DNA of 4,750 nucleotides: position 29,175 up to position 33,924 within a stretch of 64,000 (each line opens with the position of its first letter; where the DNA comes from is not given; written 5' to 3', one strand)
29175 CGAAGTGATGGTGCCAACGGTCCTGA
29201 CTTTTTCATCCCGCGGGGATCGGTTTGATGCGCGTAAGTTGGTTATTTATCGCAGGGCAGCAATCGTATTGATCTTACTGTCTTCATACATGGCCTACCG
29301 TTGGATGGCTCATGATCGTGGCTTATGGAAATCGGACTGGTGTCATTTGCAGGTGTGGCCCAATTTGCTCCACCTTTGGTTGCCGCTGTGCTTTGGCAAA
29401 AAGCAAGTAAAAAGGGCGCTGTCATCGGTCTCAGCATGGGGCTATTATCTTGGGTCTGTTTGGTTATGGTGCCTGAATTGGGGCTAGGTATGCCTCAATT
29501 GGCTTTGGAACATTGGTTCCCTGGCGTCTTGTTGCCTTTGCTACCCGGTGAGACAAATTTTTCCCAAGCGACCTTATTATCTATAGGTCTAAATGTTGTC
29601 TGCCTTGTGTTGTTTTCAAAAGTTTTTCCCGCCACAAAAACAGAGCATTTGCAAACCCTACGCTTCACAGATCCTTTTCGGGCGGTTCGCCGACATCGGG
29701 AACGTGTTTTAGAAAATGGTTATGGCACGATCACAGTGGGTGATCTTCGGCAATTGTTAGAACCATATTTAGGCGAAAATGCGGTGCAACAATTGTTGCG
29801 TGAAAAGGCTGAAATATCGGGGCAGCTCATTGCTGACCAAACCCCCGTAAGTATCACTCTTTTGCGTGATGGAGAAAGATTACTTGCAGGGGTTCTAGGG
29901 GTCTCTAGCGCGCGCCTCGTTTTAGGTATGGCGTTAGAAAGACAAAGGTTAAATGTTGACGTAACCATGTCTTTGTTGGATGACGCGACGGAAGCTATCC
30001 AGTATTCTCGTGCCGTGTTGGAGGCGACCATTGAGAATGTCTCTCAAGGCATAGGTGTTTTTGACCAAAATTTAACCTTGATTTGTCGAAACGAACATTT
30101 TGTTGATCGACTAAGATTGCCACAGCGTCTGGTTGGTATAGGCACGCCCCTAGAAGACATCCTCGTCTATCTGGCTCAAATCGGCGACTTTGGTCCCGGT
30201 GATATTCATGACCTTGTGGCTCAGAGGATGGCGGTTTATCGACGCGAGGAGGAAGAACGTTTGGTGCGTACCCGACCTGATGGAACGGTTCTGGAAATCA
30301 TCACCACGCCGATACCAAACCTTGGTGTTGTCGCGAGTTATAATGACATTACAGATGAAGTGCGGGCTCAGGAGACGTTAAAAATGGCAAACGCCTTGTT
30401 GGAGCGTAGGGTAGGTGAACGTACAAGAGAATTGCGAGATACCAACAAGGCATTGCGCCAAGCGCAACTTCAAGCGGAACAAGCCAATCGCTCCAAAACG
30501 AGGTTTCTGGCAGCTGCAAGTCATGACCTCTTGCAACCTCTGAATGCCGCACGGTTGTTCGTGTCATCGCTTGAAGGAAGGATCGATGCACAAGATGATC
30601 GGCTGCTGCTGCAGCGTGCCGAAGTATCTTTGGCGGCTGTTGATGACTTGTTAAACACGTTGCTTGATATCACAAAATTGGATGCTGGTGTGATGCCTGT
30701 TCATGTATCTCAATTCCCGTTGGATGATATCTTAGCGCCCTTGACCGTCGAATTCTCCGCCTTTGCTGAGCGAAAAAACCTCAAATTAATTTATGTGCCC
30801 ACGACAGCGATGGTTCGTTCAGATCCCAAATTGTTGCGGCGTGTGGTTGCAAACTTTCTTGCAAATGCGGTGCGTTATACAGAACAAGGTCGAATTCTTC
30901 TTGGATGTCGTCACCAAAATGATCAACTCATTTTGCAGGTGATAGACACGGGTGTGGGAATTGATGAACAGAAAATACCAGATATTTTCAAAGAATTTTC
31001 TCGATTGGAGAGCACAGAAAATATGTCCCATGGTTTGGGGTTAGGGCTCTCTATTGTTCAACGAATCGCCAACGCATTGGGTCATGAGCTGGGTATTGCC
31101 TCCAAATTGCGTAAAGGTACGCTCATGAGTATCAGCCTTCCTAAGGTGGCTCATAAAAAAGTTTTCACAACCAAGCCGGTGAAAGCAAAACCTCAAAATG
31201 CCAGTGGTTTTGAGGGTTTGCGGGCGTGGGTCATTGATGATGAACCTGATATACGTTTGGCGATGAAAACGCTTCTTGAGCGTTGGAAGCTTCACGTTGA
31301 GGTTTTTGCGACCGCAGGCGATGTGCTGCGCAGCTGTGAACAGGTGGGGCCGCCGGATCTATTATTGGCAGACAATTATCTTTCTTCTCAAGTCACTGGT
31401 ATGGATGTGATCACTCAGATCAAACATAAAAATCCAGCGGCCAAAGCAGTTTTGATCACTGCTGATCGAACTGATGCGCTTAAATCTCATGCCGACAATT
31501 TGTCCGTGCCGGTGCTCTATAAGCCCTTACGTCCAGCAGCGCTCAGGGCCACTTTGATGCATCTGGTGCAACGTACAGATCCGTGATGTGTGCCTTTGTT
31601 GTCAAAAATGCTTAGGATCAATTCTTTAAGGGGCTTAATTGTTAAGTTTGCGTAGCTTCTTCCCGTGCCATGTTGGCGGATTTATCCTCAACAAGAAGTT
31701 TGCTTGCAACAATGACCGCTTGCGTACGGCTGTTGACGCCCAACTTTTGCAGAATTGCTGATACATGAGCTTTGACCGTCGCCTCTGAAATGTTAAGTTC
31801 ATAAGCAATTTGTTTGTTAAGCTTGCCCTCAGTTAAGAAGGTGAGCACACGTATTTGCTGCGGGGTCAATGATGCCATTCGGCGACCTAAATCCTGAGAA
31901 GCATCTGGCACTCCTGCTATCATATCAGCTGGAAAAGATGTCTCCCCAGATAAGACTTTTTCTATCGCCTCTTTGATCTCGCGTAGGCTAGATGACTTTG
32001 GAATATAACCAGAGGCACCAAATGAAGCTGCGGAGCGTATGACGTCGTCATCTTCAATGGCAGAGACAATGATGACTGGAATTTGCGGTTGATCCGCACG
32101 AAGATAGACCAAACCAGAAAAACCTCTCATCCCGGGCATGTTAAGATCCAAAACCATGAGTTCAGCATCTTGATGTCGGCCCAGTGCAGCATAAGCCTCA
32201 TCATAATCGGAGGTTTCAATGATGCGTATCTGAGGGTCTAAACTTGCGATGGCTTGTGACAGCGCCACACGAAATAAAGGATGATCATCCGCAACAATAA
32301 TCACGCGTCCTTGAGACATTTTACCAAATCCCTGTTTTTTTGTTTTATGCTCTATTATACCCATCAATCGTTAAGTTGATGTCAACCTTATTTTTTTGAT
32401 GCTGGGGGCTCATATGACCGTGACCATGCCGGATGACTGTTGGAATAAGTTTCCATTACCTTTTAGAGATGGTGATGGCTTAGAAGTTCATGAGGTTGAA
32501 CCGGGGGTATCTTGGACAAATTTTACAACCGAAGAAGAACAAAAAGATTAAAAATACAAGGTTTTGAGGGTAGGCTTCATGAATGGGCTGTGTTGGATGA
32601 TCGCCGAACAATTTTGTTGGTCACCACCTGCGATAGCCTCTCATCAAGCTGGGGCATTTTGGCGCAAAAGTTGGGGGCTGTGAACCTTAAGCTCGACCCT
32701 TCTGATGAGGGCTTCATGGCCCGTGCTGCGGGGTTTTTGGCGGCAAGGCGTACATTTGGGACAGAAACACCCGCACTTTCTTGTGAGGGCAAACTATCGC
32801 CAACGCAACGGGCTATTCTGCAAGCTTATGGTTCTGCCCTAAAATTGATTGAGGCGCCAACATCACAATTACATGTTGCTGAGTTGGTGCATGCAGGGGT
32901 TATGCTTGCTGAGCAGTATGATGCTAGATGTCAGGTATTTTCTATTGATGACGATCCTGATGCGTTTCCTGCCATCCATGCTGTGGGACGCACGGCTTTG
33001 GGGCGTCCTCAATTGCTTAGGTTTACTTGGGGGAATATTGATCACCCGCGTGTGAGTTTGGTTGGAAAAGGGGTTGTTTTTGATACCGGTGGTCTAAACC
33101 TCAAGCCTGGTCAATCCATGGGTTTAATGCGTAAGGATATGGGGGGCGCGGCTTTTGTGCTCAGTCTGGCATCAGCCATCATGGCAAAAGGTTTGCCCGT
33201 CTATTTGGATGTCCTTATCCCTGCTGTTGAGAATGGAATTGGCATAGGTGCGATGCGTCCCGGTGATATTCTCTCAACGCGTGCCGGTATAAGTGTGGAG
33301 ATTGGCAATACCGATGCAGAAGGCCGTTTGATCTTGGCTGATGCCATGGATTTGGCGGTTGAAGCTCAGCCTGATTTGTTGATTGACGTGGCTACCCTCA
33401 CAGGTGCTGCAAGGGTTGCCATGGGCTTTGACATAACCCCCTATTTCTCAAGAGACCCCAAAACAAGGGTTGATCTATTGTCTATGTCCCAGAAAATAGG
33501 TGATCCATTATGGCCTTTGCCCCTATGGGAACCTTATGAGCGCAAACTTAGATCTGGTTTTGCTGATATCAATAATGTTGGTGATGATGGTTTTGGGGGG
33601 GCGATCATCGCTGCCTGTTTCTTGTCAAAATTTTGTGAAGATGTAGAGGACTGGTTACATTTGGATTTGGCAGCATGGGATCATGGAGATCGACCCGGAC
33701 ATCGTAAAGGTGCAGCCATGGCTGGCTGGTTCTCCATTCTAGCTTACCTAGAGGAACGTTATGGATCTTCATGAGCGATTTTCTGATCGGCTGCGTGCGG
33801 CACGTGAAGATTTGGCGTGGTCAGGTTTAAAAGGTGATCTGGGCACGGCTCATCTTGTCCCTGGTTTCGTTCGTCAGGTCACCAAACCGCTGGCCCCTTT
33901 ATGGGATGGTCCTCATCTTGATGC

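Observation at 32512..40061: YejABEF-type peptide importer clustered with an SH3b-NlpC/P60 endopeptidase and an M17 aminopeptidase: putative peptidoglycan-peptide recycling module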

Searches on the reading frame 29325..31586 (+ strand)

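Call 42: search_protein_families(library=pfam, proteins=[window:29325-31586:+], max_evalue=0.00001)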
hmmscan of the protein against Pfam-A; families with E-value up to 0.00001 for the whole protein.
window:29325-31586:+ (753 aa): 4 families
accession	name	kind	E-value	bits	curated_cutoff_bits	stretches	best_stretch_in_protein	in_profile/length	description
PF12860.13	PAS_7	-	7.1e-32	110.4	27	1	236-350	1-115/115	PAS fold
PF02518.31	HATPase_c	-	9.9e-23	81.1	26.4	1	500-607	2-109/111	Histidine kinase-, DNA gyrase B-, and HSP90-like ATPase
PF00072.30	Response_reg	-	4.3e-12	46.6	30.2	1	636-743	3-109/111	Response regulator receiver domain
PF00512.31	HisKA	-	4.8e-10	39.8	26.9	1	391-455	2-66/66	His Kinase A (phospho-acceptor) domain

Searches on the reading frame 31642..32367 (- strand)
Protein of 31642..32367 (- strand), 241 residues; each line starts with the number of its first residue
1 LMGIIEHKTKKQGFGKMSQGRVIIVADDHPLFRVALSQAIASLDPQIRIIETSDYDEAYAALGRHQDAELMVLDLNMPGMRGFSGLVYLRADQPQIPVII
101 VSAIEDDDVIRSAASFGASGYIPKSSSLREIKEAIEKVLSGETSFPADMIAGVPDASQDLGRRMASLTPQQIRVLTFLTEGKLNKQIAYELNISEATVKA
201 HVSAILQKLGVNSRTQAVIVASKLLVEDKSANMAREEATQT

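Call 4: search_protein_families(library=pfam, proteins=[window:31642-32367:-])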
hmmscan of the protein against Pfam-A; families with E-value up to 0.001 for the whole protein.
window:31642-32367:- (241 aa): 3 families
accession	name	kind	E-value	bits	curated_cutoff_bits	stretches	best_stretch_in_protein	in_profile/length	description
PF00072.30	Response_reg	-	1.7e-22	80.1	30.2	1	23-136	1-111/111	Response regulator receiver domain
PF00196.25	GerE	-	1.5e-21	76.2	23.5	1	166-221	2-57/57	Bacterial regulatory proteins, luxR family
PF08281.18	Sigma70_r4_2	-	1.3e-06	28.4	25.7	1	158-209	2-54/54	Sigma-70, region 4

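Call 5: search_protein_families(library=ncbifam, proteins=[window:31642-32367:-])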
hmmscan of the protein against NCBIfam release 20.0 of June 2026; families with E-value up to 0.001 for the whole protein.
window:31642-32367:- (241 aa): 75 families (the best 25 are shown)
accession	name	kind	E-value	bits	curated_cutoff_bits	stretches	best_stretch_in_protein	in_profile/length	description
NF041830.1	RR_TF_ErdR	exception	1.5e-70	237.2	390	1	23-223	4-207/213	response regulator transcription factor ErdR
NF007935.0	PRK10651.1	equivalog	1.5e-33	115.8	250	1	21-220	7-209/216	two-component system response regulator NarL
NF052445.1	RespRegMctR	equivalog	3.2e-30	105.1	300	1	23-216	4-194/205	two-component system response regulator MctR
NF047785.1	respo_reg_MadR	equivalog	9.5e-30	103.5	300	1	23-224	3-206/209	MadR family response regulator transcription factor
NF007708.0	PRK10403.1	equivalog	1.8e-28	99.5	343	1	23-220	9-207/215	nitrate/nitrite response regulator protein NarP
NF007419.0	PRK09958.1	equivalog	1.5e-24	86.7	251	1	23-215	3-192/204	acid-sensing system DNA-binding response regulator EvgA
NF007403.0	PRK09935.1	equivalog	4.5e-24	85.2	271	1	22-216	5-199/210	fimbria biosynthesis transcriptional regulator FimZ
NF011896.0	PRK15369.1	equivalog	7.2e-24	84.6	242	1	23-225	6-208/211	two component system response regulator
NF006900.1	PRK09390.1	equivalog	4.3e-19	68.8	255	1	17-218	1-194/203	response regulator FixJ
NF007018.1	PRK09483.1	equivalog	2.8e-18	66.3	280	1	23-217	4-199/217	UvrY/SirA/GacA family response regulator transcription factor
TIGR01818.1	ntrC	equivalog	5.3e-14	51.9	558.6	1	23-144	1-119/463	nitrogen regulation protein NR(I)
NF007685.0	PRK10360.1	equivalog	9.1e-14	51.7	258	1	23-213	4-184/196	response regulator transcription factor UhpA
NF008098.0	PRK10840.1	equivalog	6.4e-13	48.7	235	1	23-214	6-198/216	response regulator transcription factor RcsB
NF007969.0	PRK10693.1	equivalog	8.1e-13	48.1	329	1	19-140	6-125/337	two-component system response regulator RssB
NF007505.1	PRK10100.1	equivalog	1e-12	48.2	250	1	124-223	99-201/204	biofilm master transcriptional regulator CsgD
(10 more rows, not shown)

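Call 39: find_encoding_contigs(protein=window:31642-32319:-, flank=6000, max_places=4)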
Protein window:31642-32319:- (225 aa): 1 contig read that carries it; 1 place shown.
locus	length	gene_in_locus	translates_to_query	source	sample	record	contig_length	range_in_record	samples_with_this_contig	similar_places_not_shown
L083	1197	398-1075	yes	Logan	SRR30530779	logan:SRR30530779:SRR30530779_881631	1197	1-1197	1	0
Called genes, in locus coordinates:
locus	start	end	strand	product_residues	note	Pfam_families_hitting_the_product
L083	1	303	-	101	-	?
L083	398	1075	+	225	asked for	PF00072:Response_reg, PF08281:Sigma70_r4_2 (weak), PF00196:GerE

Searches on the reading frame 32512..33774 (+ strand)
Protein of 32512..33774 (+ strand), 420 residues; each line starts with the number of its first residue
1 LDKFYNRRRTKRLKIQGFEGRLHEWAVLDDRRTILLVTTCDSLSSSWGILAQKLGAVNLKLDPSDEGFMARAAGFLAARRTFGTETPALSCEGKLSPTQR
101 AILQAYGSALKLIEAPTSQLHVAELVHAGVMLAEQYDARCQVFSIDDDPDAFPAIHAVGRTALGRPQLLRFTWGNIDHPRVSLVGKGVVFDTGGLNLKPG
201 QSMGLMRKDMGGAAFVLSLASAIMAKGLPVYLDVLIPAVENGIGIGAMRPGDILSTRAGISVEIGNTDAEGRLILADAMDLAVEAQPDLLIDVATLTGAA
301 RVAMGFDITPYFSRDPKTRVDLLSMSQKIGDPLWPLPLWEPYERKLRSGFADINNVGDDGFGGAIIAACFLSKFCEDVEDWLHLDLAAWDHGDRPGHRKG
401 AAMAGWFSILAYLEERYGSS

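Call 4: search_protein_families(library=pfam, proteins=[window:32512-33774:+])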
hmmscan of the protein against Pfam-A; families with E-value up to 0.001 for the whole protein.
window:32512-33774:+ (420 aa): 1 family
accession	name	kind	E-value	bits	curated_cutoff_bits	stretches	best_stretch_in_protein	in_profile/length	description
PF00883.26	Peptidase_M17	-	1.2e-83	281.4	25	1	111-396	5-296/310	Cytosol aminopeptidase family, catalytic domain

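Call 5: search_protein_families(library=ncbifam, proteins=[window:32512-33774:+])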
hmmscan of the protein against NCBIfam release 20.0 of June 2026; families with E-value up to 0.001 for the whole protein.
window:32512-33774:+ (420 aa): 13 families
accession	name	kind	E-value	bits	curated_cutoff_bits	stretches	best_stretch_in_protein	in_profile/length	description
NF002073.0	PRK00913.1-2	equivalog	2.8e-79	267.3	432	1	100-389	180-471/505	leucyl aminopeptidase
NF002074.0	PRK00913.1-4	equivalog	1.6e-71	241.6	415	1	131-394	208-475/496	leucyl aminopeptidase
NF002082.0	PRK00913.3-4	equivalog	2.1e-66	224.8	552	1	108-389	191-475/504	leucyl aminopeptidase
NF002083.0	PRK00913.3-5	equivalog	1e-63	216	468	1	102-393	172-467/492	leucyl aminopeptidase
NF003450.0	PRK05015.1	equivalog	1e-62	212.2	437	1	73-409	76-421/429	aminopeptidase PepB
NF002076.0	PRK00913.2-3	equivalog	1e-61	209.5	491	1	109-401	181-478/494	leucyl aminopeptidase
NF002077.0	PRK00913.2-4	equivalog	3.1e-61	207.9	471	1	152-399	230-481/501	leucyl aminopeptidase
NF002075.0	PRK00913.2-2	equivalog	2.4e-60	204.8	468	1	158-405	235-488/502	leucyl aminopeptidase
NF002078.0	PRK00913.2-5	equivalog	6.1e-58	196.6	622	1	179-415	257-496/500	leucyl aminopeptidase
NF002081.0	PRK00913.3-3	equivalog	1.1e-57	196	485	1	121-415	179-480/485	leucyl aminopeptidase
NF002072.0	PRK00913.1-1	equivalog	6.4e-57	193.2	826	1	179-396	262-479/502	leucyl aminopeptidase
NF002080.0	PRK00913.3-2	equivalog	8.5e-47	160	475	1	158-388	189-421/447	leucyl aminopeptidase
NF002079.0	PRK00913.3-1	equivalog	3.3e-40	138.2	1013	1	166-414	237-490/496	leucyl aminopeptidase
